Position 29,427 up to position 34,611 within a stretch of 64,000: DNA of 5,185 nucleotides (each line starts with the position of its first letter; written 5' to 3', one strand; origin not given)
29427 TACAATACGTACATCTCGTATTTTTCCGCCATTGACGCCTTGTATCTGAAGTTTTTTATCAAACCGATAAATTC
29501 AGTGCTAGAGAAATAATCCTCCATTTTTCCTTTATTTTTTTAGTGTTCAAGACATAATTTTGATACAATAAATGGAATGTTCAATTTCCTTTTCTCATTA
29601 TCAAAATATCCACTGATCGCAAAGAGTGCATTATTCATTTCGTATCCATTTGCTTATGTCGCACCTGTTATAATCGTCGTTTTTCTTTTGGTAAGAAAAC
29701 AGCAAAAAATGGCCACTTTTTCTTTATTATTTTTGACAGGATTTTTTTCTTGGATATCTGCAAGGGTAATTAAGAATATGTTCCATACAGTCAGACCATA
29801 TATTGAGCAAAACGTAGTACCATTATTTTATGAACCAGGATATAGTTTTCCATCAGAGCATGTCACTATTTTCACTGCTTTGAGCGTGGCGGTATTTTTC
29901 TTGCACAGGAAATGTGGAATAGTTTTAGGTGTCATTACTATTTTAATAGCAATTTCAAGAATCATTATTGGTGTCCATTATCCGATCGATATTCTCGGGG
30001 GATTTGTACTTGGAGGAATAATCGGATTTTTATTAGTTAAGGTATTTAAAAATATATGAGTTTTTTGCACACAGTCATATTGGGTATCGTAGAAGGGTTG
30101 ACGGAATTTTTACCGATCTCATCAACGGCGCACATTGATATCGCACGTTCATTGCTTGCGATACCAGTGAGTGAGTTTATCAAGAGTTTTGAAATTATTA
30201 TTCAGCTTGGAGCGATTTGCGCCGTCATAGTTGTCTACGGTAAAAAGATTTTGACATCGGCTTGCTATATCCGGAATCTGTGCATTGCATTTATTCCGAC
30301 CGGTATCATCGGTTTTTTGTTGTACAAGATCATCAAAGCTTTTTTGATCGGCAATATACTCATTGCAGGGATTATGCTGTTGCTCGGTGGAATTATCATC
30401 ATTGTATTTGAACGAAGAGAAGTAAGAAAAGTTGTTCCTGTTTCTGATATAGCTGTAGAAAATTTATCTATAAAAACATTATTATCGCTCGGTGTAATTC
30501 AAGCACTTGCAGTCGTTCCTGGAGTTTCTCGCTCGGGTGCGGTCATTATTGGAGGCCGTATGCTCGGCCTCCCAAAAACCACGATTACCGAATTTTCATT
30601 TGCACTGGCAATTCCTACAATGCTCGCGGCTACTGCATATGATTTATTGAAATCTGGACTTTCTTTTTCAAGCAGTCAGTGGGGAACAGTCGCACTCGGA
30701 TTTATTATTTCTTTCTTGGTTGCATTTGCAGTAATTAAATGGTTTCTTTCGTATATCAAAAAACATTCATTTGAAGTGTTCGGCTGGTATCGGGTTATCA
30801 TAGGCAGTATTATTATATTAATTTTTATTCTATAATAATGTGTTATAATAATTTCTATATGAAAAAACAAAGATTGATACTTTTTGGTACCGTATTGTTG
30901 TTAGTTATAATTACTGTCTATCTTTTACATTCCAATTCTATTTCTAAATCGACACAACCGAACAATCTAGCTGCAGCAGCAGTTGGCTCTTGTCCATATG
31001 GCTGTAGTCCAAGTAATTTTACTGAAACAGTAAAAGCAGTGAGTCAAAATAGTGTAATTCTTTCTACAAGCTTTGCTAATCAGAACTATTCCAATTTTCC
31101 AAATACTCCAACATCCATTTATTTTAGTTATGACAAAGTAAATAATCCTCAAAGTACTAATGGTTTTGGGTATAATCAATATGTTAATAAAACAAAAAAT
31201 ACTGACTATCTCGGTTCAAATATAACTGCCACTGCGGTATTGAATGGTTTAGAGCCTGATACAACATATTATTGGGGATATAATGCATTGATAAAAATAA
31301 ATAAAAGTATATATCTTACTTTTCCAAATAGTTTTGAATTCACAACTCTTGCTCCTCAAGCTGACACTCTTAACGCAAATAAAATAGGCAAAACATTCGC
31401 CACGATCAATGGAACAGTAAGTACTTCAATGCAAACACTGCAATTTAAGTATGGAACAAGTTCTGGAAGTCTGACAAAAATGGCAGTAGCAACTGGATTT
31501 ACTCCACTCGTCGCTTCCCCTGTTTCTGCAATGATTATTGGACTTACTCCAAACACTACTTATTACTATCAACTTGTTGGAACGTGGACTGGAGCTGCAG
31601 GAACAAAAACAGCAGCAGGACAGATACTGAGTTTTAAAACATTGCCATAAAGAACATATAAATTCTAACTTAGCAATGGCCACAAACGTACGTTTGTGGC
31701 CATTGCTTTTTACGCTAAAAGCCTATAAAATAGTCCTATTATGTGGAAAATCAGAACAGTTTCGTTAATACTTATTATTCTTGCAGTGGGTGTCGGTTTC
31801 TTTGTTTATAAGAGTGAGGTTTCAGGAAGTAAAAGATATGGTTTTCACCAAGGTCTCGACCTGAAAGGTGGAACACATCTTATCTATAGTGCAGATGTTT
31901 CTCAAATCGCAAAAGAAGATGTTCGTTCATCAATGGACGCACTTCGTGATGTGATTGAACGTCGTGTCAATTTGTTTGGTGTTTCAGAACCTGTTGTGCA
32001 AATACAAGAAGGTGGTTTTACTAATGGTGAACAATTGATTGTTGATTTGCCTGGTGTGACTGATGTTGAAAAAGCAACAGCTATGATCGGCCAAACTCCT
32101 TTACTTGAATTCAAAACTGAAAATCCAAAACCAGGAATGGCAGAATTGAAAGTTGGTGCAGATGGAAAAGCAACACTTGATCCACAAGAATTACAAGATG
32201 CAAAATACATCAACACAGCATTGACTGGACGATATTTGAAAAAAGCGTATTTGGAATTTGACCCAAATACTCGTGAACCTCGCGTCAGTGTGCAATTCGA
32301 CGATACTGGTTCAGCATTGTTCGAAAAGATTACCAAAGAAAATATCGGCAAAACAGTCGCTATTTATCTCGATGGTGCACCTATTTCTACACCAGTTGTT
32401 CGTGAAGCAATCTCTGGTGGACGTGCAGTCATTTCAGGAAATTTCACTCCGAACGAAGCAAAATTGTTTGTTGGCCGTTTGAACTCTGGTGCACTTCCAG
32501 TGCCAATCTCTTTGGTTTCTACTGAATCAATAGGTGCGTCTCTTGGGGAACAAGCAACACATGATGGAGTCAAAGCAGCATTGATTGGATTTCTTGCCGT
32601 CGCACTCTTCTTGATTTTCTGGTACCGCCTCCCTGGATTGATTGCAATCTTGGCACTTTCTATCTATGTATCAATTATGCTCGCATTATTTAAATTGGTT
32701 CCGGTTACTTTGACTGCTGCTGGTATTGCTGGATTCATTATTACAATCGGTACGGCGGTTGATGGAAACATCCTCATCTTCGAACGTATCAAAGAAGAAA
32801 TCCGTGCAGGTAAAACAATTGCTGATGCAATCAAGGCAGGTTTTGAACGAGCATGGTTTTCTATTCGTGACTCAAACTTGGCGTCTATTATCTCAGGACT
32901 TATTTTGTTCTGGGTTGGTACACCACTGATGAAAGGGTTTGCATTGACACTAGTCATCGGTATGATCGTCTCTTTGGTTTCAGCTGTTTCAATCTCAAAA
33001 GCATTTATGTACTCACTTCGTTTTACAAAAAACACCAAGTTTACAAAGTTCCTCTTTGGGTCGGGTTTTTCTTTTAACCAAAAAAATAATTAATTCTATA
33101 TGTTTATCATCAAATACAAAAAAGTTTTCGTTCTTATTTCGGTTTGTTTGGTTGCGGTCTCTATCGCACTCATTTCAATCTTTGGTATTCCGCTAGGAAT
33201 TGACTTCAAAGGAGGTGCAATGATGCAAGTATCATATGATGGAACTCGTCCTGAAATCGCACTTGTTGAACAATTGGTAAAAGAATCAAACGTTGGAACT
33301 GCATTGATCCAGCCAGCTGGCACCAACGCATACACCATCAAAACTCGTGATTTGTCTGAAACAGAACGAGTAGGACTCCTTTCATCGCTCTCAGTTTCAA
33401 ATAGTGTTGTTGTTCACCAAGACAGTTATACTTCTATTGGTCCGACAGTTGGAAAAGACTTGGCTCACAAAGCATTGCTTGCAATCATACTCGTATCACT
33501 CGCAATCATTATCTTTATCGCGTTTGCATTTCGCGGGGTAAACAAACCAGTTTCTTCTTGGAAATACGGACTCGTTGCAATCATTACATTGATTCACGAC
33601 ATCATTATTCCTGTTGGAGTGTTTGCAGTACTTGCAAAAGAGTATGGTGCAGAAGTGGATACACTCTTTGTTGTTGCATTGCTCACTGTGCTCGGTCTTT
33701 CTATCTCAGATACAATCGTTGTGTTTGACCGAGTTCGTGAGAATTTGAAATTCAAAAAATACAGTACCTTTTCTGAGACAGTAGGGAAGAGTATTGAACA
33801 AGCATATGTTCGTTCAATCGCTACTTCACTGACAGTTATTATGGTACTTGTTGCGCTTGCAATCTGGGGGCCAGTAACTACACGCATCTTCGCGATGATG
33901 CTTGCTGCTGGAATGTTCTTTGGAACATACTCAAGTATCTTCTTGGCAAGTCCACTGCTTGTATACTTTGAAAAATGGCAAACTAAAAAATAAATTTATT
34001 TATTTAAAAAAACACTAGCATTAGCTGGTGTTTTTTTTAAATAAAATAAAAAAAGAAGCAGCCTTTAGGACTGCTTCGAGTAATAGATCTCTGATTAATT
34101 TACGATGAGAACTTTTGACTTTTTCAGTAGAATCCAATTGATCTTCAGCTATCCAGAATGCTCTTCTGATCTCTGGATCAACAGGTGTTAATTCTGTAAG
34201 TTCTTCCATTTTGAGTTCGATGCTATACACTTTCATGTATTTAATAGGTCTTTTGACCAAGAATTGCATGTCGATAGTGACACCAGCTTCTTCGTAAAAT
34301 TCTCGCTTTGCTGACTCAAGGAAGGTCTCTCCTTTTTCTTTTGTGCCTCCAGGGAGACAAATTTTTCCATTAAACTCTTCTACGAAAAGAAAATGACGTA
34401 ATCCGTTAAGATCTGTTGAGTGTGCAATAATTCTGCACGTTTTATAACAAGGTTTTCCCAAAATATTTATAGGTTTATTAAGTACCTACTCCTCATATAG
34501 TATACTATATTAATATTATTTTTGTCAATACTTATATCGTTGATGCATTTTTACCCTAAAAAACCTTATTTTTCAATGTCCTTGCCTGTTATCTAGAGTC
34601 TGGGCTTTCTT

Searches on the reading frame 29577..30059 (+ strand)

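Call 12: search_protein_families(library=pfam, proteins=[window:29577-30059:+], max_evalue=0.001)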
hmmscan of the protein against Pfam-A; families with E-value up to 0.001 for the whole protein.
window:29577-30059:+ (160 aa): 2 families
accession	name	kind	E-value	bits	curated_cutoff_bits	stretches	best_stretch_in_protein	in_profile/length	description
PF01569.27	PAP2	-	7.6e-14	52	27.2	1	51-158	6-126/130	PAP2 superfamily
PF14378.12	PAP2_3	-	3.5e-08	33.9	27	1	18-149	31-187/190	PAP2 superfamily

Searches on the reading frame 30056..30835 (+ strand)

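Call 36: search_protein_families(library=pfam, proteins=[window:30056-30835:+])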
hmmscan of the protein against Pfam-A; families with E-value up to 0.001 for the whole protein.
window:30056-30835:+ (259 aa): 1 family
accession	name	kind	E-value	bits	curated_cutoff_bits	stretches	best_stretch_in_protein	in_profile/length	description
PF02673.24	BacA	-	8.3e-68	229.3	33.4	1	7-251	2-256/257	Bacitracin resistance protein BacA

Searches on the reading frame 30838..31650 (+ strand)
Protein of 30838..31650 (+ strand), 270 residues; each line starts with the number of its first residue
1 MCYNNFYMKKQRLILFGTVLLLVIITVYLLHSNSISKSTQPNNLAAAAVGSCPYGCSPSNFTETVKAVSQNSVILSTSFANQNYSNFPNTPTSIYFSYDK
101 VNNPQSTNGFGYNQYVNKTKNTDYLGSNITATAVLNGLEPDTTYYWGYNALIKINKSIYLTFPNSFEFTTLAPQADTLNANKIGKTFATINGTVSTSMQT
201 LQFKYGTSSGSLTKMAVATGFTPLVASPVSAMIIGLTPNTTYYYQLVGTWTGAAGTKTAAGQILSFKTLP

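Call 36: search_protein_families(library=pfam, proteins=[window:30838-31650:+])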
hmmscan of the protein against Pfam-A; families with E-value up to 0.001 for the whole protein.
window:30838-31650:+ (270 aa): 2 families
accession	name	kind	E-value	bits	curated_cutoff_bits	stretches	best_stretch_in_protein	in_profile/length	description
PF16656.11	Pur_ac_phosph_N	-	1.1e-07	32.7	30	1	199-268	26-93/93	Purple acid Phosphatase, N-terminal domain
PF16655.11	PhoD_N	-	0.00032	21.6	30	0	69-147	9-75/90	PhoD-like phosphatase, N-terminal domain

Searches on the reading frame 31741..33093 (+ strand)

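Call 36: search_protein_families(library=pfam, proteins=[window:31741-33093:+])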
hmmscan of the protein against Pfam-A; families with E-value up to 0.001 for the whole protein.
window:31741-33093:+ (450 aa): 6 families
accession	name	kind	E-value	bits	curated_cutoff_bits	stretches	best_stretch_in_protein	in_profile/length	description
PF22599.2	SecDF_P1_head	-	5.2e-27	94.4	27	1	158-254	18-114/114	SecDF, P1 head subdomain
PF02355.23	SecD_SecF_C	-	1.4e-16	60.9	20.5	1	257-426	14-186/189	Protein export membrane protein SecD/SecF, C-terminal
PF21760.3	SecD_1st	-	9.9e-16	57.4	27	1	65-127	1-58/60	Protein translocase subunit SecDF, P1 domain, N-terminal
PF03176.21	MMPL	-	1.4e-08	34.5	20.5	1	257-422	126-298/333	MMPL family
PF00873.25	ACR_tran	-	2.8e-05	22.5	28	1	260-420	322-483/1021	AcrB/AcrD/AcrF family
PF07549.19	Sec_GG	-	0.00083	19.3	20.3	0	34-52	7-25/28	SecD/SecF GG Motif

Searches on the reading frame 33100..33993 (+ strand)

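Call 36: search_protein_families(library=pfam, proteins=[window:33100-33993:+])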
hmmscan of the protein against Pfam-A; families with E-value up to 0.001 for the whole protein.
window:33100-33993:+ (297 aa): 2 families
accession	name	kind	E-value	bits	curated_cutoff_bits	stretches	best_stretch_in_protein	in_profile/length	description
PF02355.23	SecD_SecF_C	-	5.2e-47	160.1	20.5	1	105-292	13-188/189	Protein export membrane protein SecD/SecF, C-terminal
PF07549.19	Sec_GG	-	9.8e-07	28.6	20.3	1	24-48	2-26/28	SecD/SecF GG Motif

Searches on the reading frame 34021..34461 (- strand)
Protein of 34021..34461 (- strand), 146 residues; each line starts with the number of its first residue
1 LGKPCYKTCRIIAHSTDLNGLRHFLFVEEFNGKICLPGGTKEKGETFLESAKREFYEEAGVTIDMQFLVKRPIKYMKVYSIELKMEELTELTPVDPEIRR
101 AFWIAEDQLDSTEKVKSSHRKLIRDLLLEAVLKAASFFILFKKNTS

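Call 36: search_protein_families(library=pfam, proteins=[window:34021-34461:-])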
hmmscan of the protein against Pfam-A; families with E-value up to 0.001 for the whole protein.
window:34021-34461:- (146 aa): 1 family
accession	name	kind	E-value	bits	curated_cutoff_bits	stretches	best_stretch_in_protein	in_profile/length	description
PF00293.34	NUDIX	-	3.2e-11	43.8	21.1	1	24-126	17-134/134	NUDIX domain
